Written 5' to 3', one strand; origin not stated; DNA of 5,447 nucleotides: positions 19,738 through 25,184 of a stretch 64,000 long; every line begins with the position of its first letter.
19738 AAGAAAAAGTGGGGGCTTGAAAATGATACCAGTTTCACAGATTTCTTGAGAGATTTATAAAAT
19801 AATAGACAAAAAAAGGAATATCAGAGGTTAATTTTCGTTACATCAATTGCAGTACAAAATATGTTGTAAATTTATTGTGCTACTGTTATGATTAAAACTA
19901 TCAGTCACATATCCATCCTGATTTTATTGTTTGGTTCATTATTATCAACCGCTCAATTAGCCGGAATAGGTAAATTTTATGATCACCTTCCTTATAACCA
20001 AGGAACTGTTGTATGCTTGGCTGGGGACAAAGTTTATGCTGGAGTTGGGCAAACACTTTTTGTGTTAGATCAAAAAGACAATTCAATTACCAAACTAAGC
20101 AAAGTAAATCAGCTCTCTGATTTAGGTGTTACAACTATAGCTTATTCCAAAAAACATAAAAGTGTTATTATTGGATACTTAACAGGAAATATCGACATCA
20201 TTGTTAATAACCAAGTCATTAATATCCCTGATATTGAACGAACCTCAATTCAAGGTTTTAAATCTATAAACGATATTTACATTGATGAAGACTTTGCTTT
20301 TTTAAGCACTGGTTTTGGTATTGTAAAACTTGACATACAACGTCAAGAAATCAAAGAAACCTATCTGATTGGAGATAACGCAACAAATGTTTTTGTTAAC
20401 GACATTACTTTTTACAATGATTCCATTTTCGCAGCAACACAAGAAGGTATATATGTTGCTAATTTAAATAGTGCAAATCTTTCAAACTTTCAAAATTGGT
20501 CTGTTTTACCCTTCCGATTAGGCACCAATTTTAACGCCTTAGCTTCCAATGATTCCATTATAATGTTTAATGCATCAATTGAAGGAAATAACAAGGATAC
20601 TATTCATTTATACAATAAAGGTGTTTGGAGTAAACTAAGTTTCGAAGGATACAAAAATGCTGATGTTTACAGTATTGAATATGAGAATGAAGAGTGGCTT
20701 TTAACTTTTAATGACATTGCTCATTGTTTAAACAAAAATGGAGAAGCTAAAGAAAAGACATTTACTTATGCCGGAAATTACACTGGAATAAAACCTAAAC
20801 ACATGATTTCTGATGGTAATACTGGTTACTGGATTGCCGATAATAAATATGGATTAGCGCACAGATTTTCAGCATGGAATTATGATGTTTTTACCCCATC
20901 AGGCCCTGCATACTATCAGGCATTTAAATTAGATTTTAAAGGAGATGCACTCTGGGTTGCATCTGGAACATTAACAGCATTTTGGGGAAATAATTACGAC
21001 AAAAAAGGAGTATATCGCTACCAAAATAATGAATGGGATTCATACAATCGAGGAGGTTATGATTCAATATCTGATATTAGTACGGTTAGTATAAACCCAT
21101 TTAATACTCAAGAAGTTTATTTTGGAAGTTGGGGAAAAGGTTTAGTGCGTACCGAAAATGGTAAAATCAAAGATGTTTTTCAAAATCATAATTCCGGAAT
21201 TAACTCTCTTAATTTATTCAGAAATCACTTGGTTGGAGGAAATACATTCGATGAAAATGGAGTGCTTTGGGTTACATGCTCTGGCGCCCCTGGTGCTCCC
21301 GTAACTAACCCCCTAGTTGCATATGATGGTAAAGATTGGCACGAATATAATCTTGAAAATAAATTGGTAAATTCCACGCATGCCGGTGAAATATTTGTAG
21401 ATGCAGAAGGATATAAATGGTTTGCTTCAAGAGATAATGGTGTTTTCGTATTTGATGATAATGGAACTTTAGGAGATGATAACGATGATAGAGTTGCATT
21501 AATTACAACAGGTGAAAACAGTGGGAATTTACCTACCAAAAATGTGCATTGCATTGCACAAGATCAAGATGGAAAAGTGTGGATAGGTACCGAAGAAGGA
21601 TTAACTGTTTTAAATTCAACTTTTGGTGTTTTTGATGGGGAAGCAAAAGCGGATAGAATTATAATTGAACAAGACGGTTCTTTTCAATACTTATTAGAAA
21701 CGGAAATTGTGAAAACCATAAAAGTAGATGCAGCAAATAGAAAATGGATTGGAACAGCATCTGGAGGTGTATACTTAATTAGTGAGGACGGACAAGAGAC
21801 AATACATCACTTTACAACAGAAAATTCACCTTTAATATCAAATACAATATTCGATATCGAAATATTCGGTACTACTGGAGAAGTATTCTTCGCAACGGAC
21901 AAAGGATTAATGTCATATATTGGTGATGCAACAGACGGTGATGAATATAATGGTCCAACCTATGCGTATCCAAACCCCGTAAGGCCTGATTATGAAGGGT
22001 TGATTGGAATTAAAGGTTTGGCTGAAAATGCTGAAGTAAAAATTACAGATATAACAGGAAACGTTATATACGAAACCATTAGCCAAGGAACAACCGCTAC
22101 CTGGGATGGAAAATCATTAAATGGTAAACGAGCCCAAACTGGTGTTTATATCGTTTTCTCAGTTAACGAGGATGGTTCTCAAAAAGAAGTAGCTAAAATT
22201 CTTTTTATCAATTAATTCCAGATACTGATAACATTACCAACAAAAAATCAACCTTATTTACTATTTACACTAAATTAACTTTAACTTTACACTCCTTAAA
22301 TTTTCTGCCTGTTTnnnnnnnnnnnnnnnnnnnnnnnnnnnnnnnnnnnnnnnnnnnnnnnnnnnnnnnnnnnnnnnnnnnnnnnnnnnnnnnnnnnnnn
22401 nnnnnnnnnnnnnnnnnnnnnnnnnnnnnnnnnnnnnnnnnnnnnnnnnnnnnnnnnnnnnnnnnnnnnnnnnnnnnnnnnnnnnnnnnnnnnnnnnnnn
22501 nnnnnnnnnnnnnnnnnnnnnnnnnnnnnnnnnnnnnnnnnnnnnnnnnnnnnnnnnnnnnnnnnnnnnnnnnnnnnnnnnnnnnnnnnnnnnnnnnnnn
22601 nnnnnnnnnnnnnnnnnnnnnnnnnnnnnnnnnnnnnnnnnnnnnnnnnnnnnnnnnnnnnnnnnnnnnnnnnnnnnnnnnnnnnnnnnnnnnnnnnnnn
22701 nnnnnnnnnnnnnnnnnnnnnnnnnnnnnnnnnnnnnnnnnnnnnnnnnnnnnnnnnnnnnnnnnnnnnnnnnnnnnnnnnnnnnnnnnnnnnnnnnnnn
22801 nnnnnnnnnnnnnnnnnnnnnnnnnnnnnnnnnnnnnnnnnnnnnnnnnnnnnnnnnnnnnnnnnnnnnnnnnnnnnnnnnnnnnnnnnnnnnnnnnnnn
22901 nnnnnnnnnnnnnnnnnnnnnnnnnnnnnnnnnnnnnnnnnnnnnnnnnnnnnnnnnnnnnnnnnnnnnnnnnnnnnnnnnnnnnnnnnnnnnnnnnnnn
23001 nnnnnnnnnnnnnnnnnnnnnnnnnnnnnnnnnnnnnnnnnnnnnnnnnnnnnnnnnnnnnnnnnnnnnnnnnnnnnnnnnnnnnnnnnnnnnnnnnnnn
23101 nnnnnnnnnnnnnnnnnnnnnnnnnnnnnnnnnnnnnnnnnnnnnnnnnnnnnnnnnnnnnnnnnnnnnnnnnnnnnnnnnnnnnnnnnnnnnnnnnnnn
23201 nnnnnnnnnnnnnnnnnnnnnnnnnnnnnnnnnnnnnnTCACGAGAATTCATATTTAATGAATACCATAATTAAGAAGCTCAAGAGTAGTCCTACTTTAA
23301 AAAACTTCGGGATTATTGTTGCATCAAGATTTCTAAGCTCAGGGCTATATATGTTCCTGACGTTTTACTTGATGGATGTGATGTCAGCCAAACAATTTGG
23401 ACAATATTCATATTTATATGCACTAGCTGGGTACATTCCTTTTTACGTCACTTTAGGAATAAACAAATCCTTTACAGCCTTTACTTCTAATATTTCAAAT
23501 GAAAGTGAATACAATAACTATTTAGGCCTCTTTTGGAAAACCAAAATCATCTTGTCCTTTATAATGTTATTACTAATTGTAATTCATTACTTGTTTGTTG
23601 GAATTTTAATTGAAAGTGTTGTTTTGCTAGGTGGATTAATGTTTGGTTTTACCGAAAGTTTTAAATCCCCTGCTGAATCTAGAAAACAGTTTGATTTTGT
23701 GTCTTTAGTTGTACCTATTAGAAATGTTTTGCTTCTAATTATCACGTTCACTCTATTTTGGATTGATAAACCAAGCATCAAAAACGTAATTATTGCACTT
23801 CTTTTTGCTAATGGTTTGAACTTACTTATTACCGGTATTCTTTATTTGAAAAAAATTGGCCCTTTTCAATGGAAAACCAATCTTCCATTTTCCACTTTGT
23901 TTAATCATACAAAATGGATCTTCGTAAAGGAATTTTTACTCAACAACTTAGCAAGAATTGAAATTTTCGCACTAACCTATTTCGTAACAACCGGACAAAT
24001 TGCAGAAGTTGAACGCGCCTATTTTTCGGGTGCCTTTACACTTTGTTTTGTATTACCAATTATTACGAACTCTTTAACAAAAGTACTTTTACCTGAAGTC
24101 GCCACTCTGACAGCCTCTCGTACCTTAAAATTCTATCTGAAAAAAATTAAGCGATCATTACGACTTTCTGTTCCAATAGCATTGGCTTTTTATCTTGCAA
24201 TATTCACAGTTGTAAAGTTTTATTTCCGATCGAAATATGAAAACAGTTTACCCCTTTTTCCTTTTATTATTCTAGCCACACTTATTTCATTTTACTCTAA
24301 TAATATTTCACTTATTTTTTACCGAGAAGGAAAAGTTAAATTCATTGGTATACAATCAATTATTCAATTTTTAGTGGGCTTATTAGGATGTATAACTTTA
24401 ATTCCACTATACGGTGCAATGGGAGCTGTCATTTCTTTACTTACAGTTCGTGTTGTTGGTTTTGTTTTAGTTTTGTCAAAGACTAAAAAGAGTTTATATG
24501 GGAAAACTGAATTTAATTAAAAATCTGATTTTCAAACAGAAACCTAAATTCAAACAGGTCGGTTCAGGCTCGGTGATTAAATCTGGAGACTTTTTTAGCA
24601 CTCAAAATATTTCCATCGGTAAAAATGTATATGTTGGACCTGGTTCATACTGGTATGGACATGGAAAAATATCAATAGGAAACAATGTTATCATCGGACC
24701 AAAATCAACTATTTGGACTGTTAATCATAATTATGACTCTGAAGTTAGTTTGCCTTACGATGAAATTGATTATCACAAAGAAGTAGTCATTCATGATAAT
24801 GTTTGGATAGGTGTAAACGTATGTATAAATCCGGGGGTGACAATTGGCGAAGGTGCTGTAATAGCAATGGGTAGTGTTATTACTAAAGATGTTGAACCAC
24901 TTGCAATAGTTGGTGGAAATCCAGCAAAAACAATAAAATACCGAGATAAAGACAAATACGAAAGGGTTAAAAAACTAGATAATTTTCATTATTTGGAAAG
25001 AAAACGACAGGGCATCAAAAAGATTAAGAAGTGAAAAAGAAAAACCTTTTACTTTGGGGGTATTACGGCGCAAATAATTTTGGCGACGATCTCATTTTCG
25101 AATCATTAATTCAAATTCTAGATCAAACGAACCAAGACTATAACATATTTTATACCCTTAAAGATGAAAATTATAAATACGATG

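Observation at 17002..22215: Kinase-less transmembrane propeller/Y_Y_Y-LuxR regulator paired with a PorZ-like T9SS protein, wedged between polysaccharide loci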

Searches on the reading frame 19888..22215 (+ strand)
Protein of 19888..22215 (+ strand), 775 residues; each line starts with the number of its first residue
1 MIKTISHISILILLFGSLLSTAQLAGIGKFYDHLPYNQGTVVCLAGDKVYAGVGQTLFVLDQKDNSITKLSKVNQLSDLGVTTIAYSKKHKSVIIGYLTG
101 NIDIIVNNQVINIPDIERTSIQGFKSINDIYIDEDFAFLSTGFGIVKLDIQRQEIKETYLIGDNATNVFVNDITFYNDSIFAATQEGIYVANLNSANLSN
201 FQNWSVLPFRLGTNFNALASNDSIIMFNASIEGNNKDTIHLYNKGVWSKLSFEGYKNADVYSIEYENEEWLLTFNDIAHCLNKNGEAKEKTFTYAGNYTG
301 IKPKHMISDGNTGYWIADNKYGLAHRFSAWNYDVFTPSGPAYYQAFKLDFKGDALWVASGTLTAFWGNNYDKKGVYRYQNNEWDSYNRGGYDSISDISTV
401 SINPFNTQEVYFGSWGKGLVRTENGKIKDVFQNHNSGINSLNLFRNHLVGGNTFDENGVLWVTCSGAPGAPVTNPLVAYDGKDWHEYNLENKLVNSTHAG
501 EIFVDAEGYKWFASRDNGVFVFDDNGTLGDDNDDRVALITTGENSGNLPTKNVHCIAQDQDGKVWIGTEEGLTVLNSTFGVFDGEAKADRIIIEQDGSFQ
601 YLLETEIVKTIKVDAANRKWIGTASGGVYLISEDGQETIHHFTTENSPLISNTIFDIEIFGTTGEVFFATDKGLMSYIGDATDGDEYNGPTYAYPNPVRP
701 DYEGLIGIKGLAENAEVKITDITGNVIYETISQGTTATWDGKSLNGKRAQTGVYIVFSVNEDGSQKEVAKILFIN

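Call 3: search_protein_families(library=pfam, proteins=[window:19888-22215:+], max_evalue=0.1)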
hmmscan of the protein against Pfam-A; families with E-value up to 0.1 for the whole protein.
window:19888-22215:+ (775 aa): 9 families
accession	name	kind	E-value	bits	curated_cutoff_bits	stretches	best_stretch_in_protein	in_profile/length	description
PF21544.3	PorZ_N_b_propeller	-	7.9e-38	130.6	27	1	49-205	1-154/154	TSS9, PorZ, N-terminal beta-propeller domain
PF07494.17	Reg_prop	-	1.5e-07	31.2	20.4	1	547-569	1-23/24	Two component regulator propeller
PF18962.6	Por_Secre_tail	-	1.5e-05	25.6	27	1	694-765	2-69/75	Secretion system C-terminal sorting domain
PF13585.12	CHU_C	-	2.2e-05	24.9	27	1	711-759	25-72/86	CHU_C Type IX secretion signal domain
PF13860.13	FlgD_ig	-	7.8e-05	23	27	1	711-755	21-70/79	FlgD Ig-like domain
PF24807.1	WD40_CDC20-Fz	-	0.0013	18.6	200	1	48-119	22-92/292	CDC20/Fizzy WD40 domain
PF23748.1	Beta-prop_LRRK2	-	0.0017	17.8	26.9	0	605-643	273-311/359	LRRK2 beta propeller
PF23756.1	Beta-prop_HPS5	-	0.065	12.9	34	0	621-651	34-63/328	HPS5 beta propeller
PF00780.28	CNH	-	0.083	13.2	26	0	255-294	167-208/255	CNH domain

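Call 4: search_protein_families(library=ncbifam, proteins=[window:19888-22215:+], max_evalue=0.1)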
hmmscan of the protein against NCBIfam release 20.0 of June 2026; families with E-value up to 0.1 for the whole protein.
window:19888-22215:+ (775 aa): 4 families
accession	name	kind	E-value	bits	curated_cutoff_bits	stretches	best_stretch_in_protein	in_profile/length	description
NF052228.1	T9SS_PorZ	equivalog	1.8e-188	628.5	260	1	8-775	6-757/757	type IX secretion system anionic LPS delivery protein PorZ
TIGR04183.1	Por_Secre_tail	domain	3.8e-06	26.8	23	1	694-763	2-63/72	T9SS type A sorting domain-containing protein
NF005176.1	PRK06655.1-1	equivalog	0.0082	16.1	230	1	711-768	95-158/197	flagellar hook assembly protein FlgD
NF009277.0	PRK12634.1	equivalog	0.054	13.6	333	0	716-766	125-180/221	flagellar basal body rod modification protein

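Call 7: search_solved_structures(query=window:19888-22215:+, max_evalue=0.01, show_alignments=1)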
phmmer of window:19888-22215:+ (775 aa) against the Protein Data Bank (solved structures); distinct sequences matched with E-value up to 0.01: 4.
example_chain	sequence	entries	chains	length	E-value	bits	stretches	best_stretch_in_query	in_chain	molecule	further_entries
5m11_A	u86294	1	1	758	3.3e-61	210.7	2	337-759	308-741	Immunoreactive 84kD antigen PG93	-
3v9f_A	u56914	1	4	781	9.2e-24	86.9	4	476-655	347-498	Two-component system sensor histidine kinase/response regulator, hybrid (One-component sys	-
2y8g_A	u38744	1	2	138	0.0053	18.2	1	536-622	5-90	RAN-BINDING PROTEIN 3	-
2crf_A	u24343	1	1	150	0.0075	17.7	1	534-622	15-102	RAN binding protein 3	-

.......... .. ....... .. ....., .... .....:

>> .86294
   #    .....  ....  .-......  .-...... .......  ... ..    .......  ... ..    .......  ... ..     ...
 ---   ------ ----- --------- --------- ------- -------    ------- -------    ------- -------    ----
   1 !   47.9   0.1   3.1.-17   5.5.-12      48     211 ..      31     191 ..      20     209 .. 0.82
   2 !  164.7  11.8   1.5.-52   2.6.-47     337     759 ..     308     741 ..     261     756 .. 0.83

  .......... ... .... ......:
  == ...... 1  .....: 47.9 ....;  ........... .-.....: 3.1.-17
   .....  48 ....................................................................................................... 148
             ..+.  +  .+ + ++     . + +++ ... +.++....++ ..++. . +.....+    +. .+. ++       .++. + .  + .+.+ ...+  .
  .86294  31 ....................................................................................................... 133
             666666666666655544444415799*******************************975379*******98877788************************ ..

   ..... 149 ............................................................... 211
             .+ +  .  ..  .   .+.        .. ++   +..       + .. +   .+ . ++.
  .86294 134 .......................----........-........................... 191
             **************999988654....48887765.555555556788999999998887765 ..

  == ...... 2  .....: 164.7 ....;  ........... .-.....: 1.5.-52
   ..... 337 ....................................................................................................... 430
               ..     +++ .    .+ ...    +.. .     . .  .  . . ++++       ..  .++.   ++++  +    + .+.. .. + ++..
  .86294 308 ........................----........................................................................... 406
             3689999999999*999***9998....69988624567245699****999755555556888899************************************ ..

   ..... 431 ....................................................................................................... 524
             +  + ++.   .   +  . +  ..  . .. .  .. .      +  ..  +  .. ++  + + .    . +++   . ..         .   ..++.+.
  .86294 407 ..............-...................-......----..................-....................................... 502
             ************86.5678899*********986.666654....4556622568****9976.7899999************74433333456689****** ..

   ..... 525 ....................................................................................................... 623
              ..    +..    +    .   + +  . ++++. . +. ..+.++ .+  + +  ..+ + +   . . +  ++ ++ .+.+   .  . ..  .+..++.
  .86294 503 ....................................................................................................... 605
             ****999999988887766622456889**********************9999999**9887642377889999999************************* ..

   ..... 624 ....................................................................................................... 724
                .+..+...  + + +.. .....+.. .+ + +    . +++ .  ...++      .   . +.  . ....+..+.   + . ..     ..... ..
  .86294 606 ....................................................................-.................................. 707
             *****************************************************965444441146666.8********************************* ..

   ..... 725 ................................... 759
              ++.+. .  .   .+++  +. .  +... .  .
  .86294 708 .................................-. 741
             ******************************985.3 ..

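Call 46: find_related_loci(query=A2, collection=metagenome_contigs, flank=7000)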
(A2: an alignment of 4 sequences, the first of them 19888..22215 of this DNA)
Query A2 (775 aa) in metagenome_contigs; peptide patterns used: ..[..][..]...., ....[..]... (x = any residue, [..] = any of these).
600 stretches matched a pattern (row limit reached: there are more); 576 encode a relative of the query (tblastn E <= 1e-3); the best 80 are kept; 80 distinct loci.
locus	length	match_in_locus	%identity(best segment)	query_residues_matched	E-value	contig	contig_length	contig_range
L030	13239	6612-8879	68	22-775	0e+0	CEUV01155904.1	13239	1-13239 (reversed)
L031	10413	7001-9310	59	9-775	0e+0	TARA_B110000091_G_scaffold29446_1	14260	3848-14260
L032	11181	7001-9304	57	9-775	0e+0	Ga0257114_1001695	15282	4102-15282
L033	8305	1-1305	75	341-775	0e+0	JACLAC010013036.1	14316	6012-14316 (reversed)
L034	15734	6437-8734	43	10-775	0e+0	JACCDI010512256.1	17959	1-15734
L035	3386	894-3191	38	13-775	3e-162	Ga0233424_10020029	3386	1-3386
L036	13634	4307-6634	37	1-775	1e-154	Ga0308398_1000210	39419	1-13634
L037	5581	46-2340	37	5-775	1e-155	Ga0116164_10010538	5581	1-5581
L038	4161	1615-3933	38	8-775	9e-159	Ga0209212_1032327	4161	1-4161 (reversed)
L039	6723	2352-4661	38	8-775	3e-152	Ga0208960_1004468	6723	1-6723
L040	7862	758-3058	37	2-774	7e-152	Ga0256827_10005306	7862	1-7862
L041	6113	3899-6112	39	8-746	9e-153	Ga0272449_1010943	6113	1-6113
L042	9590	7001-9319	39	3-775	1e-149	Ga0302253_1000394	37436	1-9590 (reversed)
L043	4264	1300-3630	37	1-774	2e-153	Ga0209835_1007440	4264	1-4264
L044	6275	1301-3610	37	1-775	8e-150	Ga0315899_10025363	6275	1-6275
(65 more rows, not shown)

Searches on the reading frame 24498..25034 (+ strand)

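Call 8: search_protein_families(library=pfam, proteins=[window:24498-25034:+], max_evalue=0.00001)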
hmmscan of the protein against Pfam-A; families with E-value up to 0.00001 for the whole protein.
window:24498-25034:+ (178 aa): 2 families
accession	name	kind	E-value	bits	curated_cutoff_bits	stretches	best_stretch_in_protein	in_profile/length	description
PF00132.30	Hexapep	-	4.9e-15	54.9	27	1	96-130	2-36/36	Bacterial transferase hexapeptide (six repeats)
PF14602.12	Hexapep_2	-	3.3e-10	39.9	27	1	96-130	2-34/34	Hexapeptide repeat of succinyl-transferase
